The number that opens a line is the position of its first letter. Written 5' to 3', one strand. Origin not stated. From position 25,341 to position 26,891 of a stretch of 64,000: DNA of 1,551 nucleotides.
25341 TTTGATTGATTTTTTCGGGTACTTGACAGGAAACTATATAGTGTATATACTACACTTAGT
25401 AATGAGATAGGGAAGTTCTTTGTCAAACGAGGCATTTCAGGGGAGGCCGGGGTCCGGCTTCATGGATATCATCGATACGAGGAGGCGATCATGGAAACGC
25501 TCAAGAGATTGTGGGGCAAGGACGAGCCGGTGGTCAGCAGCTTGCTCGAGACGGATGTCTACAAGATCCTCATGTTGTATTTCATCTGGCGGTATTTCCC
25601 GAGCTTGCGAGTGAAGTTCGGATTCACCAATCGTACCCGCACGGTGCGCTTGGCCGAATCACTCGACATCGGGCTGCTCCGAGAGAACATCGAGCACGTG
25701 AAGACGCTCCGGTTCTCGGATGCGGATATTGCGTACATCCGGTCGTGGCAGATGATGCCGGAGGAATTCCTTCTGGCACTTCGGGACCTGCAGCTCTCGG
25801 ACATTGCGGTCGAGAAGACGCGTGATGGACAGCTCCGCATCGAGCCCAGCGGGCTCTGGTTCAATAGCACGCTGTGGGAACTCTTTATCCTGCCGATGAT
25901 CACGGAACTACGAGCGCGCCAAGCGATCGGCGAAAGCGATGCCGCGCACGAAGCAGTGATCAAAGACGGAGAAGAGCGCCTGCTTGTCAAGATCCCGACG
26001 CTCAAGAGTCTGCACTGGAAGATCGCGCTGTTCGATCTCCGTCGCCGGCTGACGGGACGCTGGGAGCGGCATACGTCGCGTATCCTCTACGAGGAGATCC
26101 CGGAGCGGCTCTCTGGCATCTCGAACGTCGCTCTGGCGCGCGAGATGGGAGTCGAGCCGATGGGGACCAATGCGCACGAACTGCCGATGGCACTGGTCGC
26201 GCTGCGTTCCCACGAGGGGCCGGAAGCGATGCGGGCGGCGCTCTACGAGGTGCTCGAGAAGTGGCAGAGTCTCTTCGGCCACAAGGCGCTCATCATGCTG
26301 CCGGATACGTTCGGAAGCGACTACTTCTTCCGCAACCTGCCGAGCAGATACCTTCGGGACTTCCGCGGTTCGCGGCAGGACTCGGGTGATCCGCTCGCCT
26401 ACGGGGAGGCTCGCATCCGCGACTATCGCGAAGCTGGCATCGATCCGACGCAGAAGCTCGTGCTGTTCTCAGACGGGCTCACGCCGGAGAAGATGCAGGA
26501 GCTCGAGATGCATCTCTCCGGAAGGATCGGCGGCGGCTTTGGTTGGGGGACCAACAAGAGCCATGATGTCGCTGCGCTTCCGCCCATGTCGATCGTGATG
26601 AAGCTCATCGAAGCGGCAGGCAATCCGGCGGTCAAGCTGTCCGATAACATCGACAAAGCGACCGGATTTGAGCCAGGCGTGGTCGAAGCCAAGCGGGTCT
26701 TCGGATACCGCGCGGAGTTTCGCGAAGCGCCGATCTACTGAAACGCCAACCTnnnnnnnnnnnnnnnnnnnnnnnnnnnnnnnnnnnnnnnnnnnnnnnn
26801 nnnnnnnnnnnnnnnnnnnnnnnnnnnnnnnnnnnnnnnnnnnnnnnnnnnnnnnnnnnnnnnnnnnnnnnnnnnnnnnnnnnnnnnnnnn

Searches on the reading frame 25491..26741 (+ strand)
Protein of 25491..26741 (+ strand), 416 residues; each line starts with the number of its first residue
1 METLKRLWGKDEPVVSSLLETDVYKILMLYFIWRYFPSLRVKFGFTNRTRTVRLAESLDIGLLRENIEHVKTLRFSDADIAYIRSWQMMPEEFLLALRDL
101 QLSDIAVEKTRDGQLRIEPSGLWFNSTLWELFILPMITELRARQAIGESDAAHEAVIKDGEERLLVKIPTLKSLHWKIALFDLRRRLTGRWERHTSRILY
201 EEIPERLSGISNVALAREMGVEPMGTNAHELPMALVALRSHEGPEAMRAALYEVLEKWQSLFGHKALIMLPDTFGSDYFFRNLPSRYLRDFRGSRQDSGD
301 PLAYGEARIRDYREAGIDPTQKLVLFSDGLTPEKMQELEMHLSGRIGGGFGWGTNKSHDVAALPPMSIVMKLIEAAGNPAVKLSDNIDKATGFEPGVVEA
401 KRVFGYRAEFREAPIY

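Call 19: find_related_loci(query=window:25491-26741:+, collection=genome_contigs, flank=10000)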
Query window:25491-26741:+ (416 aa) in genome_contigs; peptide patterns used: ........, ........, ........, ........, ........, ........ (x = any residue, [..] = any of these).
35 stretches matched a pattern; 3 encode a relative of the query (tblastn E <= 1e-3); 3 distinct loci.
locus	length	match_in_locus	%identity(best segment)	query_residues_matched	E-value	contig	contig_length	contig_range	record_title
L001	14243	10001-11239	71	4-416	0e+0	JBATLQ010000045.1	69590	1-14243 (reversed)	MAG: Candidatus Moraniibacteriota bacterium isolate MFD10474_ilm_asm_bin3 k127_164148, whole genome shotgun sequence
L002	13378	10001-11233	46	7-416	2e-123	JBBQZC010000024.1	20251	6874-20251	MAG: Candidatus Moraniibacteriota bacterium isolate Co_metawrap_2195 Cmw_2195_k141_19676423_length_20251_cov_7.8313, who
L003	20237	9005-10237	47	7-416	6e-120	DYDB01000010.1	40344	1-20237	MAG TPA_asm: Micavibrio sp. isolate IMS_BF-2 NODE_128_length_40350_cov_46.9244, whole genome shotgun sequence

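Call 65: list_cluster_members(proteins=[P0001, window:25491-26741:+, window:19241-19927:+, window:23580-24461:+])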
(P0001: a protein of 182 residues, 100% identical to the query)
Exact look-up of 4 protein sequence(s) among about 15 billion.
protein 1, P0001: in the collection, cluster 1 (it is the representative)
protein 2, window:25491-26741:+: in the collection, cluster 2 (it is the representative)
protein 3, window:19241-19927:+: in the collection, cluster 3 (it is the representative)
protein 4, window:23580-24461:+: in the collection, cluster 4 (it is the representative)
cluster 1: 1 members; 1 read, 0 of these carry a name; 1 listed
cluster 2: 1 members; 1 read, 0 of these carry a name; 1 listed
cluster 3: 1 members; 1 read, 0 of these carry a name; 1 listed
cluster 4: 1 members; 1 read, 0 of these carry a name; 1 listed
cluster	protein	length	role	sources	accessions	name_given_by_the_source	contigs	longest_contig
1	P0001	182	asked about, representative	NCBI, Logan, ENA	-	-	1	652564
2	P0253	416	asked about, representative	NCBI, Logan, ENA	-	-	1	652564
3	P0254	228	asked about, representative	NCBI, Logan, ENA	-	-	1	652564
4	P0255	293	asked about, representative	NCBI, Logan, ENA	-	-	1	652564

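Call 103: search_protein_families(library=pfam, proteins=[L001:8943-9485:+, L002:9381-9965:+, L003:6310-7194:-, L003:7338-7994:+, L003:8313-8969:+], max_evalue=0.001)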
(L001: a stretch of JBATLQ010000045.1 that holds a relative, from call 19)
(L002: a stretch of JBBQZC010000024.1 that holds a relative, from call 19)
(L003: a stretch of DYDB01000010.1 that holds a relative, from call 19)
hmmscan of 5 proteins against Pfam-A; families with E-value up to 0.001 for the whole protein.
L001:8943-9485:+ (180 aa): 1 family
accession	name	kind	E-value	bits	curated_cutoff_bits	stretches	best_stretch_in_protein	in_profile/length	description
PF01467.32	CTP_transf_like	-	3.6e-07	30.9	21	1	40-102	2-61/133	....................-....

L002:9381-9965:+ (194 aa): 1 family
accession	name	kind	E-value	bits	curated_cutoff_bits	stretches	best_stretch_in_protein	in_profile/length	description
PF01467.32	CTP_transf_like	-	9e-10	39.3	21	1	10-168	6-133/133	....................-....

L003:6310-7194:- (294 aa): 1 family
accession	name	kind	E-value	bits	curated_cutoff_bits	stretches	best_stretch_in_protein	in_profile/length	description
PF00701.28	DHDPS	-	2.7e-94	315.6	22.1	1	5-286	3-284/289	Dihydrodipicolinate synthetase family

L003:7338-7994:+ (218 aa): 0 families

L003:8313-8969:+ (218 aa): 1 family
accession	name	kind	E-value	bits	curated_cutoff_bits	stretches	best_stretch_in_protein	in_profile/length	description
PF01467.32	CTP_transf_like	-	3.7e-11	43.8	21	1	34-192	6-133/133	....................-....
